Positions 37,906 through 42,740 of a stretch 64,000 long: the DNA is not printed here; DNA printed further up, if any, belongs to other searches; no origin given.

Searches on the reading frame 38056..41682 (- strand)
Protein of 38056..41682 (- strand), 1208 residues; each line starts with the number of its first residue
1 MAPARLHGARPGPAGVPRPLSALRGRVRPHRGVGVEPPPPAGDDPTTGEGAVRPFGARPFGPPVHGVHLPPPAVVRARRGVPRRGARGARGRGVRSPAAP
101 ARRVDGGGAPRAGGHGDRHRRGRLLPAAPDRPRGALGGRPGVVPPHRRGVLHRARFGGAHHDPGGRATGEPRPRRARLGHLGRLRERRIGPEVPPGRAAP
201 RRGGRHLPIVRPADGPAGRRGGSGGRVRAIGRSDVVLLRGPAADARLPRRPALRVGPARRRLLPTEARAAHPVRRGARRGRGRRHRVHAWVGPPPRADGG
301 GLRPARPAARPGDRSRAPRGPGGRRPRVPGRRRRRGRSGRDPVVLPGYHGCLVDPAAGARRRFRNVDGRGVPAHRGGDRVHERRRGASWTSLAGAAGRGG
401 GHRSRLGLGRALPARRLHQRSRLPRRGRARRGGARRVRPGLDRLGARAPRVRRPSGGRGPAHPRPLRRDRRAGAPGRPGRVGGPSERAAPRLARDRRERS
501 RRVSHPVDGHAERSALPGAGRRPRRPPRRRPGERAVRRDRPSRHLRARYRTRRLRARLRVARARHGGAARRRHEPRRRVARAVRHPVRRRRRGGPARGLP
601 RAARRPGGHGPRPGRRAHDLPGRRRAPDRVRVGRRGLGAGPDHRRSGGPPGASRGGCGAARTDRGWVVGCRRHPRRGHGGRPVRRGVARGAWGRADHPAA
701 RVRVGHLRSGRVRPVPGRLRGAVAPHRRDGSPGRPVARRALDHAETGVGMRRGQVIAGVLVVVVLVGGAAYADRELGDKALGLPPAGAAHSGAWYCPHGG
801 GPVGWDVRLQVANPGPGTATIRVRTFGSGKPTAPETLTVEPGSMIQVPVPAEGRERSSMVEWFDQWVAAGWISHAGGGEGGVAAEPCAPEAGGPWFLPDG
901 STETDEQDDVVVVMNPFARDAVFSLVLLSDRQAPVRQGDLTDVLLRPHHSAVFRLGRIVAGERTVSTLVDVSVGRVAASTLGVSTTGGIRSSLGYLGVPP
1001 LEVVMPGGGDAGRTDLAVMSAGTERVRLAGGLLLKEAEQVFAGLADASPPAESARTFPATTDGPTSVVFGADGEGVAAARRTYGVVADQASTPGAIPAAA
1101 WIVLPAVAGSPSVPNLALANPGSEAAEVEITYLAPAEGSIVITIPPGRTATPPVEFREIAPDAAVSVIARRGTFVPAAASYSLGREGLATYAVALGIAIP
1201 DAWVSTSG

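Call 31: search_protein_families(library=pfam, proteins=[window:38056-41682:-], max_evalue=0.00001)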
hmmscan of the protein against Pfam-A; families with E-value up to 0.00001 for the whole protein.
window:38056-41682:- (1208 aa): 1 family
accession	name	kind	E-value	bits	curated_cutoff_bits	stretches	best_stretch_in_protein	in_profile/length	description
PF18986.5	DUF5719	-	1.6e-14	54.3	26.2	1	865-1089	24-250/319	Family of unknown function (DUF5719)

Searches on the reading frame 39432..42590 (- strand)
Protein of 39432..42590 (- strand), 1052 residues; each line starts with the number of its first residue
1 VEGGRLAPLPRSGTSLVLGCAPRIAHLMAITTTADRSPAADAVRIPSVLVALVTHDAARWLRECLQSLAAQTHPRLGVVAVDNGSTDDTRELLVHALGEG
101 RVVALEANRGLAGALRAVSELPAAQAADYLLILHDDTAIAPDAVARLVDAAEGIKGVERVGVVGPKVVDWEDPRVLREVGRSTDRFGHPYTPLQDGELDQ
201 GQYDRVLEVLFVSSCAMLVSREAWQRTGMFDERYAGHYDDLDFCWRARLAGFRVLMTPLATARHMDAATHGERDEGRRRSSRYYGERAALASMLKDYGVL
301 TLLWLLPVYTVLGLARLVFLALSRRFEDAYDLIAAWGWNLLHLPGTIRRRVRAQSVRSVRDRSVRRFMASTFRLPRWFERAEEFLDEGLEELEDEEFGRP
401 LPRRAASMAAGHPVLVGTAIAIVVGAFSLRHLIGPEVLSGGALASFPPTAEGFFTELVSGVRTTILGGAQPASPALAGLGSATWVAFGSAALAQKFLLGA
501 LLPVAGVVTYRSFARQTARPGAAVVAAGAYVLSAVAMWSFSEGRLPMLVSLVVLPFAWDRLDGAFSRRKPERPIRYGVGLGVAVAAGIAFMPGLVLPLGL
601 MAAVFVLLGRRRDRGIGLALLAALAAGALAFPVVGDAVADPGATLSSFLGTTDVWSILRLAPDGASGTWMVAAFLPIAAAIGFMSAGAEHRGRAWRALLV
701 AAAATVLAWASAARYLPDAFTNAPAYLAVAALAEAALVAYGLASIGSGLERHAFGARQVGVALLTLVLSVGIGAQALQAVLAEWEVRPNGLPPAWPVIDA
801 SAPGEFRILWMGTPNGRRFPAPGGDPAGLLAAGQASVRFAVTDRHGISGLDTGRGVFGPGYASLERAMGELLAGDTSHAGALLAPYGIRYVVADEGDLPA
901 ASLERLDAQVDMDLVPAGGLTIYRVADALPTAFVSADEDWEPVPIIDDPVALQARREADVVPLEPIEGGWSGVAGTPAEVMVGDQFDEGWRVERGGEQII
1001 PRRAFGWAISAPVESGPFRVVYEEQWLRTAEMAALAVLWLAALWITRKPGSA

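Call 63: search_protein_families(library=pfam, proteins=[window:39432-42590:-], max_evalue=0.001)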
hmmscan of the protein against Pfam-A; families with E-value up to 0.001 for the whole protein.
window:39432-42590:- (1052 aa): 4 families
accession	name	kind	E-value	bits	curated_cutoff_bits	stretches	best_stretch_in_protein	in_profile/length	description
PF13641.12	Glyco_tranf_2_3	-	1.1e-17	65.2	27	1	46-279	1-226/230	Glycosyltransferase like family 2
PF00535.33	Glycos_transf_2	-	1.2e-16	61.6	23.3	1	50-177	2-130/168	Glycosyl transferase family 2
PF13632.12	Glyco_trans_2_3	-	1.3e-06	28.8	27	1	130-325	2-180/198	Glycosyl transferase family group 2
PF10111.15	Glyco_tranf_2_2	-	3.5e-05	23.9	27.3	1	47-249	1-201/276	Glycosyltransferase like family 2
